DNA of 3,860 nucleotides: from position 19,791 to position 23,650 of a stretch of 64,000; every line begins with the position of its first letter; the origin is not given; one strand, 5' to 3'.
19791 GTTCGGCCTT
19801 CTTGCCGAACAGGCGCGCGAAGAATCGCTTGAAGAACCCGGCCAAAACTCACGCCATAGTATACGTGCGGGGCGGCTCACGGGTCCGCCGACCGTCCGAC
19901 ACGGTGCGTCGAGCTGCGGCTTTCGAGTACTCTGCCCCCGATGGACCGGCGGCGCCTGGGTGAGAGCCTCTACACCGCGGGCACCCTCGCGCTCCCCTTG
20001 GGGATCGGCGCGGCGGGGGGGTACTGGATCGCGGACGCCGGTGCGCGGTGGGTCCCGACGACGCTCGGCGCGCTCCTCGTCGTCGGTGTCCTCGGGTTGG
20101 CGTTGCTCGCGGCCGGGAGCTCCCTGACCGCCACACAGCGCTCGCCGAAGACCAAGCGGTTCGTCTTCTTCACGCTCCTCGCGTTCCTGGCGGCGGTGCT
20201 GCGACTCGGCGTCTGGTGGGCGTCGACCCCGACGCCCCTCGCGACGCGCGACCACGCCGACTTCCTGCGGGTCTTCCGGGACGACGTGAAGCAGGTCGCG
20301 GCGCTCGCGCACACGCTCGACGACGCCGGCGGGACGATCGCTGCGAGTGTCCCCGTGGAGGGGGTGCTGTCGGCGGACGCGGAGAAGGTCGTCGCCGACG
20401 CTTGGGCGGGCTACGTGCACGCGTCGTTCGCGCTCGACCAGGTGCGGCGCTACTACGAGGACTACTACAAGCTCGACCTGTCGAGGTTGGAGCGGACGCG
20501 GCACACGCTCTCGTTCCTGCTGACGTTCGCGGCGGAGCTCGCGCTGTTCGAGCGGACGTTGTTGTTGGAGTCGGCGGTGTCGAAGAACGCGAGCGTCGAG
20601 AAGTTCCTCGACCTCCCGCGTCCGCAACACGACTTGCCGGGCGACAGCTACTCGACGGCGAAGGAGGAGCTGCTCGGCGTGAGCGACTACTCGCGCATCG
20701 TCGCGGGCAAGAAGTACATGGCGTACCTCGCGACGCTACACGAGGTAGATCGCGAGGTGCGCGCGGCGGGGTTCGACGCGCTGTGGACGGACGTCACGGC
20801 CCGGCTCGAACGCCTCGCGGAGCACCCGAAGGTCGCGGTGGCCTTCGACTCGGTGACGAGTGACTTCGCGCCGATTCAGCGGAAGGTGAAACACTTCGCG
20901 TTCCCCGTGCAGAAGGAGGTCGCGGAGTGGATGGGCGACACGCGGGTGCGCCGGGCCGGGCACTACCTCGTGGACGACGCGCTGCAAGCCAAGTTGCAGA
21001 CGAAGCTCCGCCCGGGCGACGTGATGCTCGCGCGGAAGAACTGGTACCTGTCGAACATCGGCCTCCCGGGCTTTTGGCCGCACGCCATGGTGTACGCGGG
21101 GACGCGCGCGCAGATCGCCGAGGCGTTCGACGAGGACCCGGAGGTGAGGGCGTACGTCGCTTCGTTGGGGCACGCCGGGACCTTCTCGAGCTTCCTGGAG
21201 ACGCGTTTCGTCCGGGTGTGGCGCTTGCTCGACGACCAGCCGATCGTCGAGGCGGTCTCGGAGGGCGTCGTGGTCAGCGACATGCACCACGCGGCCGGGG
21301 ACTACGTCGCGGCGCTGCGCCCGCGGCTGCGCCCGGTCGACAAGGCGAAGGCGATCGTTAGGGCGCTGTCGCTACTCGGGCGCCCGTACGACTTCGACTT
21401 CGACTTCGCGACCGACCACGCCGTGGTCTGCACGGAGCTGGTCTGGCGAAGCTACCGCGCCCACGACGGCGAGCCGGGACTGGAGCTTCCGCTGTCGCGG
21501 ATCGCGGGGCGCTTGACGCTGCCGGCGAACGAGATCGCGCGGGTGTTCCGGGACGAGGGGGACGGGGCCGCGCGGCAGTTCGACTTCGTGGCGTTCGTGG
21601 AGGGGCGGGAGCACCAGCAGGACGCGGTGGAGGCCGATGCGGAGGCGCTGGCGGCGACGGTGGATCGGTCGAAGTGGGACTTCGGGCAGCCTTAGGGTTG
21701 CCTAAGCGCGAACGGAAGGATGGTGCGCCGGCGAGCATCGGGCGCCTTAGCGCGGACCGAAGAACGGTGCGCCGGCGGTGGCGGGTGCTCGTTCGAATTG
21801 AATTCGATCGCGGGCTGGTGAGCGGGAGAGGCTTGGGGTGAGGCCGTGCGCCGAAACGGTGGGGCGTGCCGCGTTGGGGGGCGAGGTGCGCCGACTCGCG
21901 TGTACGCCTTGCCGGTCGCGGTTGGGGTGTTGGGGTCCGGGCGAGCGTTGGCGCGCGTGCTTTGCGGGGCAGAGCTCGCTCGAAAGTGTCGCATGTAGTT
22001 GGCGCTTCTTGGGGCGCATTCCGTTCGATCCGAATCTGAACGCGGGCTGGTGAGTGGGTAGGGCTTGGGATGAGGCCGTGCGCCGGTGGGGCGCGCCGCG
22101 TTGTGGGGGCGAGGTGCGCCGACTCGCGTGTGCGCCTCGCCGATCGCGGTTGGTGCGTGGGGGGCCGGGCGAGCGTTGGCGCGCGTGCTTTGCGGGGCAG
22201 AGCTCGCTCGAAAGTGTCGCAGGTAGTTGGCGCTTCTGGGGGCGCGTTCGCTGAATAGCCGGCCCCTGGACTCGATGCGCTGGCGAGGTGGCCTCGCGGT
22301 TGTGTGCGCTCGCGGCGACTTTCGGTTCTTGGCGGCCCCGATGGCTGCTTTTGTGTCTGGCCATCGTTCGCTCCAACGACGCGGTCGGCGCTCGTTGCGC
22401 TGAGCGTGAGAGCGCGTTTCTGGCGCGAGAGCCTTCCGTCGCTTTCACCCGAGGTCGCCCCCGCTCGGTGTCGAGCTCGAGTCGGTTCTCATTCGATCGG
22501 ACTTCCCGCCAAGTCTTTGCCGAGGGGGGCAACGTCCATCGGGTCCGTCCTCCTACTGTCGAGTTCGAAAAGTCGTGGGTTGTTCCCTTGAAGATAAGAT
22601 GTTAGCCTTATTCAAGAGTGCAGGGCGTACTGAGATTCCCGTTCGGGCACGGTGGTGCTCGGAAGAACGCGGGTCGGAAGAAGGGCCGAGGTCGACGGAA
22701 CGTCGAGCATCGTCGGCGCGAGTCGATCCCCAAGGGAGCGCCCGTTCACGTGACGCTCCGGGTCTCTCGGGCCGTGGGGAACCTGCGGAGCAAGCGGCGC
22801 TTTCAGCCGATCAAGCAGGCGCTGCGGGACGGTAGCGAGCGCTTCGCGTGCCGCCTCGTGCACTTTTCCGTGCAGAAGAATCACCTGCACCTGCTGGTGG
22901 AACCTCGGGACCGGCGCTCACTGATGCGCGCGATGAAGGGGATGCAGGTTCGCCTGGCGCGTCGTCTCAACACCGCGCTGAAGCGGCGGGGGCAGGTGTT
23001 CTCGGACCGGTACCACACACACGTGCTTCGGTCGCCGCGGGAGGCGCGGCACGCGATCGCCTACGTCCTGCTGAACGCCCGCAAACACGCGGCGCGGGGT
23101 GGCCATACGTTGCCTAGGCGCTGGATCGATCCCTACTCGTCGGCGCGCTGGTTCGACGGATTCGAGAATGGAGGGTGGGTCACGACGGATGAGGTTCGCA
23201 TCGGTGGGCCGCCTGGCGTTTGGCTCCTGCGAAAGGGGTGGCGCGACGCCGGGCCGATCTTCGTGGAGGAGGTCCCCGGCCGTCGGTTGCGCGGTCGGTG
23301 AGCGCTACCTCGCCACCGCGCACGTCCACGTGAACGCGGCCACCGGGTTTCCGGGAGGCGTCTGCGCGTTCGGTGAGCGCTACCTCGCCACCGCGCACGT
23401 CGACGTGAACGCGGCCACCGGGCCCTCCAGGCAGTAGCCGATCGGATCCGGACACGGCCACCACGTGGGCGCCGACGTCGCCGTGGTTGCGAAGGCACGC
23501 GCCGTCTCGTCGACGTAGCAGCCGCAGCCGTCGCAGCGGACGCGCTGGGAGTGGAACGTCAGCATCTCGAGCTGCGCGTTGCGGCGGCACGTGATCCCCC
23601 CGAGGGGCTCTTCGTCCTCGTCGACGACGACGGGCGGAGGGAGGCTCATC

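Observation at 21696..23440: RAYT (REP-associated tyrosine transposase) gene bracketed by tandem repeats: 2 x 232 bp upstream and 2 x 52 bp palindromic units downstream that span two stop codons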

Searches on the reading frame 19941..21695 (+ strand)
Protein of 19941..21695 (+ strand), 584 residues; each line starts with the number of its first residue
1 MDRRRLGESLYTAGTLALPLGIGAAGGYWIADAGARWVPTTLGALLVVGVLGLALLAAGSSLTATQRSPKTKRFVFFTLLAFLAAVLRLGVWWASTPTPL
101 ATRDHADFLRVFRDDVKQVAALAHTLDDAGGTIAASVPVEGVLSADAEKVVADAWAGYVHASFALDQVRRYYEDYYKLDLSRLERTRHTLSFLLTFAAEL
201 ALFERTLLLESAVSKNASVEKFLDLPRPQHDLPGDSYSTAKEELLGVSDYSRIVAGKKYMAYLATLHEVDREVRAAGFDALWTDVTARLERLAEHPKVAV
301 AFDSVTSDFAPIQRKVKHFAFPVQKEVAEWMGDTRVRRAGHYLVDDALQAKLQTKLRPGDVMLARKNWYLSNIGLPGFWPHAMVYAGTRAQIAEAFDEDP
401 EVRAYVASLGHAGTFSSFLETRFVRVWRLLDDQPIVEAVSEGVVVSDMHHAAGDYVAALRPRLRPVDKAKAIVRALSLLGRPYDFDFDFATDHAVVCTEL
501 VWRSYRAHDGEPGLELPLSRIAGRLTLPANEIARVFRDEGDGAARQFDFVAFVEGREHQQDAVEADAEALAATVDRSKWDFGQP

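Call 3: search_protein_families(library=pfam, proteins=[window:19941-21695:+], max_evalue=0.1)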
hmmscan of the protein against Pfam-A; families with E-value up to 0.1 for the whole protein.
window:19941-21695:+ (584 aa): 3 families
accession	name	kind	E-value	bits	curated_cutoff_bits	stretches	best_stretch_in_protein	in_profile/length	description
PF05708.18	Peptidase_C92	-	5.6e-08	33.5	27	1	356-509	2-121/166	Permuted papain-like amidase enzyme, YaeF/YiiX, C92 family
PF07331.16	TctB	-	0.04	14.5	29.1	1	22-96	17-96/137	Tripartite tricarboxylate transporter TctB family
PF10251.14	PEN-2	-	0.062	14.2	25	0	361-407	6-52/93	Presenilin enhancer-2 subunit of gamma secretase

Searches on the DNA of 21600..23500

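Call 76: search_rna_families(source=window, start=21600, end=23500, threshold=evalue, max_evalue=1)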
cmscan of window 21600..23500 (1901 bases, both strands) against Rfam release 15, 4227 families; matches with E-value up to 1: 0.
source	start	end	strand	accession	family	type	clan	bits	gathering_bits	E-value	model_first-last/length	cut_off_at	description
